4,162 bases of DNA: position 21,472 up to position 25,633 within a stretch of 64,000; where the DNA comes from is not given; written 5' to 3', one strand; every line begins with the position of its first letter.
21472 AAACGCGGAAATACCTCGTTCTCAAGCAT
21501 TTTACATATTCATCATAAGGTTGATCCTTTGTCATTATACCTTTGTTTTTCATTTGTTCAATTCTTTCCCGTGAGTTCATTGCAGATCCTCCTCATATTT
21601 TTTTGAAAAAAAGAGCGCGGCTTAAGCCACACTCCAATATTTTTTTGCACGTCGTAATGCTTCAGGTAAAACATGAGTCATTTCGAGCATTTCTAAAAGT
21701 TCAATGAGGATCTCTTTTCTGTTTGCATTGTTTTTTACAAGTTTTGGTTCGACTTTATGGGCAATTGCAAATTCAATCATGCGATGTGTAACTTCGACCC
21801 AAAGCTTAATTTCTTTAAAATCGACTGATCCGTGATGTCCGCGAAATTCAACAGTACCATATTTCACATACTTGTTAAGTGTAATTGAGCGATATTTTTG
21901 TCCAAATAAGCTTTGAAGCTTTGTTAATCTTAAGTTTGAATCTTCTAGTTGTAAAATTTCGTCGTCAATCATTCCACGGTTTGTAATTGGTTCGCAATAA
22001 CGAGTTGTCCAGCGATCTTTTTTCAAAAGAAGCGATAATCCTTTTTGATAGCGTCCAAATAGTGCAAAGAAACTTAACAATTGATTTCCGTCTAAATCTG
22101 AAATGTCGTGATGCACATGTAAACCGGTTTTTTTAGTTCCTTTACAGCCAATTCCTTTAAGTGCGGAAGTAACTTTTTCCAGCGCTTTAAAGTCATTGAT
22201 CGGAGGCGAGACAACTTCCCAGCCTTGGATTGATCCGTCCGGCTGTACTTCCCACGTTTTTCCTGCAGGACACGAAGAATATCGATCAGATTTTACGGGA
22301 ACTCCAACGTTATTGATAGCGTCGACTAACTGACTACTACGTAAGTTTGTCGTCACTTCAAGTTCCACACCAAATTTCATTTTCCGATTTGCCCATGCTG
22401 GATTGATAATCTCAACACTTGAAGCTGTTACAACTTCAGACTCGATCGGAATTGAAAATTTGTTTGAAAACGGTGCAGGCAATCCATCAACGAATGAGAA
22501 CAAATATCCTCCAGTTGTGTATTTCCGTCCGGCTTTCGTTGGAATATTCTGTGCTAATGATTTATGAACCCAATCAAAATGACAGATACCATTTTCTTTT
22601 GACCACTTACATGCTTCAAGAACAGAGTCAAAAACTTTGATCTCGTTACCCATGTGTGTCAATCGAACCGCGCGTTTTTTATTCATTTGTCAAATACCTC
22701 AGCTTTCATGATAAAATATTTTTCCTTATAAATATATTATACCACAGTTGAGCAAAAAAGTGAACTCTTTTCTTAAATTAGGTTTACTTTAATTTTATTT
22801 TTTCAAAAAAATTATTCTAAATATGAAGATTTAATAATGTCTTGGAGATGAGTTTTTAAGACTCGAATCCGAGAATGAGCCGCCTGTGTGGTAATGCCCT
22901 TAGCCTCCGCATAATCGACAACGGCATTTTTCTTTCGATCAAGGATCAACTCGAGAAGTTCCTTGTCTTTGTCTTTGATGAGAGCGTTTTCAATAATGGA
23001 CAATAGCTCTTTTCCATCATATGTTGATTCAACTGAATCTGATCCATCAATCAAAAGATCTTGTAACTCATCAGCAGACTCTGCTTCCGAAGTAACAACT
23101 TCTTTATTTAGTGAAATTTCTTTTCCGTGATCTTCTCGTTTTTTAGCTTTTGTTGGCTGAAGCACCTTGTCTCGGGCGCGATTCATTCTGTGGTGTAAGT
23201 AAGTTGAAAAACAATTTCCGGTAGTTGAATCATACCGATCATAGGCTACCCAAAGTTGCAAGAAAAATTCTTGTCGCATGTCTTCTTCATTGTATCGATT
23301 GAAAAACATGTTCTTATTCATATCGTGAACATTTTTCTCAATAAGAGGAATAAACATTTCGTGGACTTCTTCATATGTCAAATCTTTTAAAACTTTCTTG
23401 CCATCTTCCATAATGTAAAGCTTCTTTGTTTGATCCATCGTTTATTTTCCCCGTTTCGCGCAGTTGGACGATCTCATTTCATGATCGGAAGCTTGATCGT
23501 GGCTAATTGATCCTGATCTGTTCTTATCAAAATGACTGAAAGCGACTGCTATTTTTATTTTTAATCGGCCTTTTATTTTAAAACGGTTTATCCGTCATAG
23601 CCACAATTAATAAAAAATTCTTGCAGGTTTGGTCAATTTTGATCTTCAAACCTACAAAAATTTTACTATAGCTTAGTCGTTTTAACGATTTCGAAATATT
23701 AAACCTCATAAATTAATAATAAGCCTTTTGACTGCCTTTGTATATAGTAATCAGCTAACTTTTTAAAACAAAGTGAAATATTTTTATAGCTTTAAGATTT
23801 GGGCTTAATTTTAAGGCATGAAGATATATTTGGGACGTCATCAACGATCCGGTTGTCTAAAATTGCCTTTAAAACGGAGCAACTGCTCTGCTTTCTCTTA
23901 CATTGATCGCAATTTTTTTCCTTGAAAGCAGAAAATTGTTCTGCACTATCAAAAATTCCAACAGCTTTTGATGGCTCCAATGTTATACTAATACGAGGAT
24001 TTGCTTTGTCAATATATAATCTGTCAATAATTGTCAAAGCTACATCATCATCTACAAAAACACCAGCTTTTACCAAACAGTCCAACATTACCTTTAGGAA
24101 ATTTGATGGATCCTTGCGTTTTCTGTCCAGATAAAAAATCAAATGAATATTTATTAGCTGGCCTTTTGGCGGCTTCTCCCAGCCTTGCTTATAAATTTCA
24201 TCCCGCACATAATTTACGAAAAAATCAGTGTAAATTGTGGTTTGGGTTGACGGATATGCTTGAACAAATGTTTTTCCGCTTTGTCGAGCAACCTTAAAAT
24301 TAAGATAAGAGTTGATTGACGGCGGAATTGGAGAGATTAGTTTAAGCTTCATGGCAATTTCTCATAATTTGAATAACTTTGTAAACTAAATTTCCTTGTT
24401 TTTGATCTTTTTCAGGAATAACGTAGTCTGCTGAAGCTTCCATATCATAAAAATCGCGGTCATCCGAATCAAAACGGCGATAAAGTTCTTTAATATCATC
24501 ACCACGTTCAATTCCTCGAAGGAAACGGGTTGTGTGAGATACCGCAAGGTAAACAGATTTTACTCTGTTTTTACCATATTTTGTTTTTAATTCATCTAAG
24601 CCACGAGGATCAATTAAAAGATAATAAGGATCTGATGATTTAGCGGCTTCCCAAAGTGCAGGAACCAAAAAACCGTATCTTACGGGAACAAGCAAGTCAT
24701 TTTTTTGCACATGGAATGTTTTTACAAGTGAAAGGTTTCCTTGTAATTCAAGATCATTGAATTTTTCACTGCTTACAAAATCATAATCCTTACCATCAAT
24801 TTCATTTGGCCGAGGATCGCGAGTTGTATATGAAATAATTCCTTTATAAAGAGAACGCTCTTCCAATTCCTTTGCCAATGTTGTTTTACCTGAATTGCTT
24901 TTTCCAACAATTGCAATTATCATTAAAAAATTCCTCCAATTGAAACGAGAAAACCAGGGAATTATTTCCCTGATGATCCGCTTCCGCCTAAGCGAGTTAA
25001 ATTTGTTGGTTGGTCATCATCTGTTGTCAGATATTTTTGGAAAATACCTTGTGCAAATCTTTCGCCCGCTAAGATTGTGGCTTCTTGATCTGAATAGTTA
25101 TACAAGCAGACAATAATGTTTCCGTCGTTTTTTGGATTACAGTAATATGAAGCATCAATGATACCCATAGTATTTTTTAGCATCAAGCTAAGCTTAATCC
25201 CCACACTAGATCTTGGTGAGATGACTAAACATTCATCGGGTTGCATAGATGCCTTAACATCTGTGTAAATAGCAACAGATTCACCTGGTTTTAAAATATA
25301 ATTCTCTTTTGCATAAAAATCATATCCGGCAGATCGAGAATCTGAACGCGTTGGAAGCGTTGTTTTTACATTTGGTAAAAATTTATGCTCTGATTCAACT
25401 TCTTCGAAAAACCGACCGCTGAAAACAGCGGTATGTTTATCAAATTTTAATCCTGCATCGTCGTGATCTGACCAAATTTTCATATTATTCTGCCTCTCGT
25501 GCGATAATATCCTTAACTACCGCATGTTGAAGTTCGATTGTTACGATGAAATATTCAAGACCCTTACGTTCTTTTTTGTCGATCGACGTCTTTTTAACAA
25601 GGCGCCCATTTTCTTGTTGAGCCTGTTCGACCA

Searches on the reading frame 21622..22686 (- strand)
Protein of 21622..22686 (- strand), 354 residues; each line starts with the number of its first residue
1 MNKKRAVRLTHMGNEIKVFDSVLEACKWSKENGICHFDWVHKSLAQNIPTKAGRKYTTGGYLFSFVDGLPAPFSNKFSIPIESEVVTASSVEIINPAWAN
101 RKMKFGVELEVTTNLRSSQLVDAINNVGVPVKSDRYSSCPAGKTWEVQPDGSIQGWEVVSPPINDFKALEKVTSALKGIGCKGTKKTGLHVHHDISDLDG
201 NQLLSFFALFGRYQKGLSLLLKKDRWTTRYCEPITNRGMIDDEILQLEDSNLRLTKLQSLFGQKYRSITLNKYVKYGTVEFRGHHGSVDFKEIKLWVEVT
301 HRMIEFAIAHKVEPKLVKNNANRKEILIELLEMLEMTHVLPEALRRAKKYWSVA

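Call 16: search_protein_families(library=pfam, proteins=[window:21622-22686:-], max_evalue=0.001)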
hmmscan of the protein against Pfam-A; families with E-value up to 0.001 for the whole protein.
window:21622-22686:- (354 aa): 1 family
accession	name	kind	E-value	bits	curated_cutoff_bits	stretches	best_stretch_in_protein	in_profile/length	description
PF12224.13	Amidoligase_2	-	3.5e-25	89.7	22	1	102-303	2-244/245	Putative amidoligase enzyme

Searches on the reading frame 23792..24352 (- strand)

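Call 71: search_protein_families(library=pfam, proteins=[window:23792-24352:-], max_evalue=0.001)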
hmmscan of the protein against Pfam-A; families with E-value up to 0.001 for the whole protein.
window:23792-24352:- (186 aa): 1 family
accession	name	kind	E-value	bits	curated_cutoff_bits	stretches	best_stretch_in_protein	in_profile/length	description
PF05866.16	RusA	-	1.6e-07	32.4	22.8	1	18-126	9-124/124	Endodeoxyribonuclease RusA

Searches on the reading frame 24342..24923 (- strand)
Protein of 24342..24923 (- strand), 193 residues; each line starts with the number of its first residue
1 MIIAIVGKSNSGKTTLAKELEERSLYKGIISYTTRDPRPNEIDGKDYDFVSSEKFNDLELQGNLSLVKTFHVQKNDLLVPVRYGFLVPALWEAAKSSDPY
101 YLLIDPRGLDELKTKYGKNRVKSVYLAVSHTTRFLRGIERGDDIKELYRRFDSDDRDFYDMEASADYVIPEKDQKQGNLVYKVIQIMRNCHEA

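Call 71: search_protein_families(library=pfam, proteins=[window:24342-24923:-], max_evalue=0.001)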
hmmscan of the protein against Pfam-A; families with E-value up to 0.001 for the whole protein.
window:24342-24923:- (193 aa): 3 families
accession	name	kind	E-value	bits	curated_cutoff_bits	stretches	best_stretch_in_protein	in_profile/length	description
PF00625.27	Guanylate_kin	-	3.1e-11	43.7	25.2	1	3-169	5-163/182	Guanylate kinase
PF13238.12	AAA_18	-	4.5e-06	27.6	29.4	1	3-146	1-117/128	AAA domain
PF01926.29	MMR_HSR1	-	1.3e-05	25.7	21.9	1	3-50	2-51/113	50S ribosome-binding GTPase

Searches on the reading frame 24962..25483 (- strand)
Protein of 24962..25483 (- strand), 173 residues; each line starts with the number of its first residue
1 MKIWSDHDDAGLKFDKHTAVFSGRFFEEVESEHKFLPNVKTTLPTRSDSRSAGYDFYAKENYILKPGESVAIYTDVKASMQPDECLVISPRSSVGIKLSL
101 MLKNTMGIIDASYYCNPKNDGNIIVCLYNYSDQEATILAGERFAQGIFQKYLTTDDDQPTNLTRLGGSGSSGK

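Call 71: search_protein_families(library=pfam, proteins=[window:24962-25483:-], max_evalue=0.001)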
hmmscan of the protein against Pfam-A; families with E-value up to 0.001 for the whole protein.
window:24962-25483:- (173 aa): 2 families
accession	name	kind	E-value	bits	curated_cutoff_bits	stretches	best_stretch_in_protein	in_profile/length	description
PF00692.24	dUTPase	-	1.2e-18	67.5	22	1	41-165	3-120/129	dUTPase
PF22769.1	DCD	-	8.4e-05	23.1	27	1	59-150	68-152/153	dCTP deaminase-like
